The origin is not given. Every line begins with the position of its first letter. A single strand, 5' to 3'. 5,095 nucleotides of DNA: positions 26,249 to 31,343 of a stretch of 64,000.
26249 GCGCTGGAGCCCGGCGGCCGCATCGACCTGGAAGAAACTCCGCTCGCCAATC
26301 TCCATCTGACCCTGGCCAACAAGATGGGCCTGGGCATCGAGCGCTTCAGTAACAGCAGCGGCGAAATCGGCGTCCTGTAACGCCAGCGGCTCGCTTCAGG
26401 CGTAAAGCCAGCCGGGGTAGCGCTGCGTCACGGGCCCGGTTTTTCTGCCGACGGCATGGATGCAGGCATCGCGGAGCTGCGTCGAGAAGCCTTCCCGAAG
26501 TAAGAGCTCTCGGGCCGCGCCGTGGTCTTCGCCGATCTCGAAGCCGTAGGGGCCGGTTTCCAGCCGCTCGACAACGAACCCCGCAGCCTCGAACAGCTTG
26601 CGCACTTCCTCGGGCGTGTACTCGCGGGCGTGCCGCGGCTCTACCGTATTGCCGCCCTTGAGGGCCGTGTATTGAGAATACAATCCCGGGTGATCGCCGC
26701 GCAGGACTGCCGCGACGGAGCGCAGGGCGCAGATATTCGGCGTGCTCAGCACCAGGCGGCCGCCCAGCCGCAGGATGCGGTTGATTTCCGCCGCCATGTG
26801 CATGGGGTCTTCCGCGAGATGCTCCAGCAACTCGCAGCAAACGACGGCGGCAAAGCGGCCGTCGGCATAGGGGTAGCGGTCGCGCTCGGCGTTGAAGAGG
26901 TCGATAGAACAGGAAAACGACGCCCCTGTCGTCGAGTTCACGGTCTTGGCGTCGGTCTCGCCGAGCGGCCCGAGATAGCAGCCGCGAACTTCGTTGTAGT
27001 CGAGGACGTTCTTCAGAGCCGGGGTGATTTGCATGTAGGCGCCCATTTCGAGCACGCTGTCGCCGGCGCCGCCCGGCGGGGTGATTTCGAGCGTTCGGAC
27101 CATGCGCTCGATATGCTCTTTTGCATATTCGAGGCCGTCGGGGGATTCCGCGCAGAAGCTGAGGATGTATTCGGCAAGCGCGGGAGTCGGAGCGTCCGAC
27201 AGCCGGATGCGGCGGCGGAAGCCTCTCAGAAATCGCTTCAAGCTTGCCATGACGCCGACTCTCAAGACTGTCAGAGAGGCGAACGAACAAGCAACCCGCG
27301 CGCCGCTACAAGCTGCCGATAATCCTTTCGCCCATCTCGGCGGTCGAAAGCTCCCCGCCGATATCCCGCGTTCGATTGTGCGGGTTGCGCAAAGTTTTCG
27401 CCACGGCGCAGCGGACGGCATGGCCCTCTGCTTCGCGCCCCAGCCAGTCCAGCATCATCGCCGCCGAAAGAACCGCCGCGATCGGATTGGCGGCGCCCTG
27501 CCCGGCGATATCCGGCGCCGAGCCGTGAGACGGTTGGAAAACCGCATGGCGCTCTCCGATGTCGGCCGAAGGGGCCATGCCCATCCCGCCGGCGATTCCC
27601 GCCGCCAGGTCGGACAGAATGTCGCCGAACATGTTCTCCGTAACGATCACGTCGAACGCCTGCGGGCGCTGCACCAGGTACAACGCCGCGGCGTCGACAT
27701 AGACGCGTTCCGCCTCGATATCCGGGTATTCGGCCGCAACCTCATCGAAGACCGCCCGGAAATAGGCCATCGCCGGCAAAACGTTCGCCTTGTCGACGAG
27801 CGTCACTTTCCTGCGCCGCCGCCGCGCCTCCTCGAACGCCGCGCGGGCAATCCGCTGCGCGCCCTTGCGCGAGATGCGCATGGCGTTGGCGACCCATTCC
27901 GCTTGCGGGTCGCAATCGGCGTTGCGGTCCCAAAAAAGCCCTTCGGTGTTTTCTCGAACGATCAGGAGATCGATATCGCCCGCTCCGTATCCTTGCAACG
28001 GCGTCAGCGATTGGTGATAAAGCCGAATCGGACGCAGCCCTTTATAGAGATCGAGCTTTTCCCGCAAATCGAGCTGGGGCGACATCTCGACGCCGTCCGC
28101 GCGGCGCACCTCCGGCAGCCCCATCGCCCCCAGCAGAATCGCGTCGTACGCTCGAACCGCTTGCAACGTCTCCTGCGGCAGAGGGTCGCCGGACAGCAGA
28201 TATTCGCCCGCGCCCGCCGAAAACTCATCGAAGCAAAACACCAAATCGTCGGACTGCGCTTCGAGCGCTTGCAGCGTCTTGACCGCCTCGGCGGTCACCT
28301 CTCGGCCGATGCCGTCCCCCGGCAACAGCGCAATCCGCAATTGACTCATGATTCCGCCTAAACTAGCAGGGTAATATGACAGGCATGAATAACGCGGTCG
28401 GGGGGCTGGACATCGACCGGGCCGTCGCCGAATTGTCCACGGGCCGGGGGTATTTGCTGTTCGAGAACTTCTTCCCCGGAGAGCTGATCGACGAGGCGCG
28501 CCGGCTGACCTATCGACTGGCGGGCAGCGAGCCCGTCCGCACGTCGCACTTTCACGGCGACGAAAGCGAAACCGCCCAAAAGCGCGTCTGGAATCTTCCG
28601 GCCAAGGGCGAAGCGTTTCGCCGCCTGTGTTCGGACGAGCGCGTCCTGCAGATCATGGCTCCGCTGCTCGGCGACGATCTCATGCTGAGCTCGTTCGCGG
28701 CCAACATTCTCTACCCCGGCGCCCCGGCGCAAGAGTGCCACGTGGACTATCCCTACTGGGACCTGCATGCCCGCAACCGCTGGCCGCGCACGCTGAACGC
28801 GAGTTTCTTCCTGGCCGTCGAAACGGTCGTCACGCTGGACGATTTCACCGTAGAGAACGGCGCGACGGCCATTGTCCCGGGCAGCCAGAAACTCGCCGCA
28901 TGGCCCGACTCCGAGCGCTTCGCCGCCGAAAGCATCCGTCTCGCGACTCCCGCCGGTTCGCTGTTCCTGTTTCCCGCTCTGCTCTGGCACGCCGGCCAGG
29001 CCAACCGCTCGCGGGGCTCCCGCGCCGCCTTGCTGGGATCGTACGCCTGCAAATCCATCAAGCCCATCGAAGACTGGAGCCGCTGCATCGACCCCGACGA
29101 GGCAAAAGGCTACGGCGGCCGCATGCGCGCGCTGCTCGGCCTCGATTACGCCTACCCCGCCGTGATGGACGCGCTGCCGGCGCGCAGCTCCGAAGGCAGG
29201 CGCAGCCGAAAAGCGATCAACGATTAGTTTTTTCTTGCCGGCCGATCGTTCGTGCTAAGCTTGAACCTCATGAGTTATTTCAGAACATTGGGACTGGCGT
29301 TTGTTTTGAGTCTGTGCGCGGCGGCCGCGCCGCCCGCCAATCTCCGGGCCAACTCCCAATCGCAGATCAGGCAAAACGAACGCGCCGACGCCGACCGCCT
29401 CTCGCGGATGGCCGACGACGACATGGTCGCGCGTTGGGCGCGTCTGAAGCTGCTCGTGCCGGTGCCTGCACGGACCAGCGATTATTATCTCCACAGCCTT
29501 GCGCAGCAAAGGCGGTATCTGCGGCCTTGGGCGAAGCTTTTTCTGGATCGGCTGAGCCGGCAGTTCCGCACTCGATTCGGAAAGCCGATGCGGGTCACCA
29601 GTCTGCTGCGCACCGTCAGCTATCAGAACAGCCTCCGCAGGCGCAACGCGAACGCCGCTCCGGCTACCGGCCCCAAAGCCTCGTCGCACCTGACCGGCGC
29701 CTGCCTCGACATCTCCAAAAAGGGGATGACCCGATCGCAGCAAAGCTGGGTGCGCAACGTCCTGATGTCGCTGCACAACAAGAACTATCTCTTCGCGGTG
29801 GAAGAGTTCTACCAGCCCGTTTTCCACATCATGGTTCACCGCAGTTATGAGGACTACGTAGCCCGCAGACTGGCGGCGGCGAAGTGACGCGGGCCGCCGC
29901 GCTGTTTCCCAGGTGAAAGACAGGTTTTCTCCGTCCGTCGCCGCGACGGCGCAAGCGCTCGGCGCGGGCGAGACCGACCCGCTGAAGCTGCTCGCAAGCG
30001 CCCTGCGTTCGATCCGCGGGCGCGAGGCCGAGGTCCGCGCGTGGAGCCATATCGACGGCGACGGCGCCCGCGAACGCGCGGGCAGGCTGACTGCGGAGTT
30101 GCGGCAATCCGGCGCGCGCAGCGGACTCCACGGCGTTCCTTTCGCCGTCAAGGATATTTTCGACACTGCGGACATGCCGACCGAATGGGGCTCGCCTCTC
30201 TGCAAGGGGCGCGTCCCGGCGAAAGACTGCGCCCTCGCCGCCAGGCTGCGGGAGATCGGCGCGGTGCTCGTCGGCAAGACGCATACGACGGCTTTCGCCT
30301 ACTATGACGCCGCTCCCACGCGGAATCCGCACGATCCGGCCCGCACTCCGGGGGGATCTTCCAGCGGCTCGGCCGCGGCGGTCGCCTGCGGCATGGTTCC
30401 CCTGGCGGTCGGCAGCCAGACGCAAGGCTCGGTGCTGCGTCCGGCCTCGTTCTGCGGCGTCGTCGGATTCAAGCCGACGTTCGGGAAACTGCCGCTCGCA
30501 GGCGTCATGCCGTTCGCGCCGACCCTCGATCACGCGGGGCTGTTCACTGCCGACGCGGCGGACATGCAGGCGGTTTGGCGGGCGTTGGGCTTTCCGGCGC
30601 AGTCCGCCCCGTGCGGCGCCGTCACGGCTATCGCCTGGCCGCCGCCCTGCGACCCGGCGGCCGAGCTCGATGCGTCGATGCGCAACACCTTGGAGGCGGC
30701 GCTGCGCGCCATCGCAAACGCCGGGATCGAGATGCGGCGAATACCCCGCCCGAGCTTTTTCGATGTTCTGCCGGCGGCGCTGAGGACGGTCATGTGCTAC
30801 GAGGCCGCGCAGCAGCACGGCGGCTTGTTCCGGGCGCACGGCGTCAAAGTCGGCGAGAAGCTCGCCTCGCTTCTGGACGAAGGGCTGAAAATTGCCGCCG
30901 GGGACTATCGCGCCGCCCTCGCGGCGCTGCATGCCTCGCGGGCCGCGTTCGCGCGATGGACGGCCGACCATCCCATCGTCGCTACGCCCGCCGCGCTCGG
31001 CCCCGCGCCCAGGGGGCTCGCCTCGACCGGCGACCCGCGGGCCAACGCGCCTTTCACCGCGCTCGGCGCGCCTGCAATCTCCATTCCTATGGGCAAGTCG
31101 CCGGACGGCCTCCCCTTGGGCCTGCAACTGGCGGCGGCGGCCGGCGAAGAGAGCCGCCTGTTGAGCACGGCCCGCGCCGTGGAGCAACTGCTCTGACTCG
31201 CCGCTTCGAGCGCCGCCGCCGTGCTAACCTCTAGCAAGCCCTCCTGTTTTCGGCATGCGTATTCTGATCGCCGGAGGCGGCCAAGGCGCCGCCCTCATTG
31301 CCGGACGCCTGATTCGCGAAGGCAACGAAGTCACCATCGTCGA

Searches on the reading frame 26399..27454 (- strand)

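Call 28: search_protein_families(library=pfam, proteins=[window:26399-27454:-], max_evalue=0.00001)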
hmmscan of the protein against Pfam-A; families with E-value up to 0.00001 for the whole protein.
window:26399-27454:- (352 aa): 2 families
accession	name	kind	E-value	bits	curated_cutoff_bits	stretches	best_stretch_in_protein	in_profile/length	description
PF13489.12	Methyltransf_23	-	4.3e-09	36.7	27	1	187-296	68-162/164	Methyltransferase domain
PF08241.18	Methyltransf_11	-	1.5e-07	32.4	21.2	1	184-236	44-95/95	Methyltransferase domain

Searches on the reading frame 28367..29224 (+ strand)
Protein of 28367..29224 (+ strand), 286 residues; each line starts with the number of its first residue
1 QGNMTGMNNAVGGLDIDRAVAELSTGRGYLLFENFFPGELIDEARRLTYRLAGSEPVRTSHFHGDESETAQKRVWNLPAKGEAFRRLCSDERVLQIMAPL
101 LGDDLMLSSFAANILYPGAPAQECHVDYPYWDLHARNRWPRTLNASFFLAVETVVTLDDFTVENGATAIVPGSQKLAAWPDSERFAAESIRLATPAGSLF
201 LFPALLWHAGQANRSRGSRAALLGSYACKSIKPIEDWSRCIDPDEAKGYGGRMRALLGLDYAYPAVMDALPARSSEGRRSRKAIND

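Call 28: search_protein_families(library=pfam, proteins=[window:28367-29224:+], max_evalue=0.00001)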
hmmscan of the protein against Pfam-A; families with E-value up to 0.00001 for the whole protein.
window:28367-29224:+ (286 aa): 1 family
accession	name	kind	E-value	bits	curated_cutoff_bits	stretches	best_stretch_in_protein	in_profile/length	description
PF05721.19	PhyH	-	5.2e-24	86.1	22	1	28-221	5-213/213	Phytanoyl-CoA dioxygenase (PhyH)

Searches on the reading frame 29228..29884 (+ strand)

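Call 29: search_protein_families(library=pfam, proteins=[window:29228-29884:+], max_evalue=0.00001)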
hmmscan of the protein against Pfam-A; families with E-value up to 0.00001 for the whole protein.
window:29228-29884:+ (219 aa): 1 family
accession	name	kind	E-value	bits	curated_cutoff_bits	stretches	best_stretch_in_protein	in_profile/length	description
PF18979.5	DUF5715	-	1.8e-23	83.5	26.8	1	46-203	3-170/171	Family of unknown function (DUF5715)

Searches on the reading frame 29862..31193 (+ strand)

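Call 29: search_protein_families(library=pfam, proteins=[window:29862-31193:+], max_evalue=0.00001)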
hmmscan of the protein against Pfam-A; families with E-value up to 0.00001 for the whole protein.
window:29862-31193:+ (444 aa): 1 family
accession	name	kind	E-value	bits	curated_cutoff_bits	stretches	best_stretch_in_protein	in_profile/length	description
PF01425.27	Amidase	-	3e-68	231.3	27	2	44-241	3-205/445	Amidase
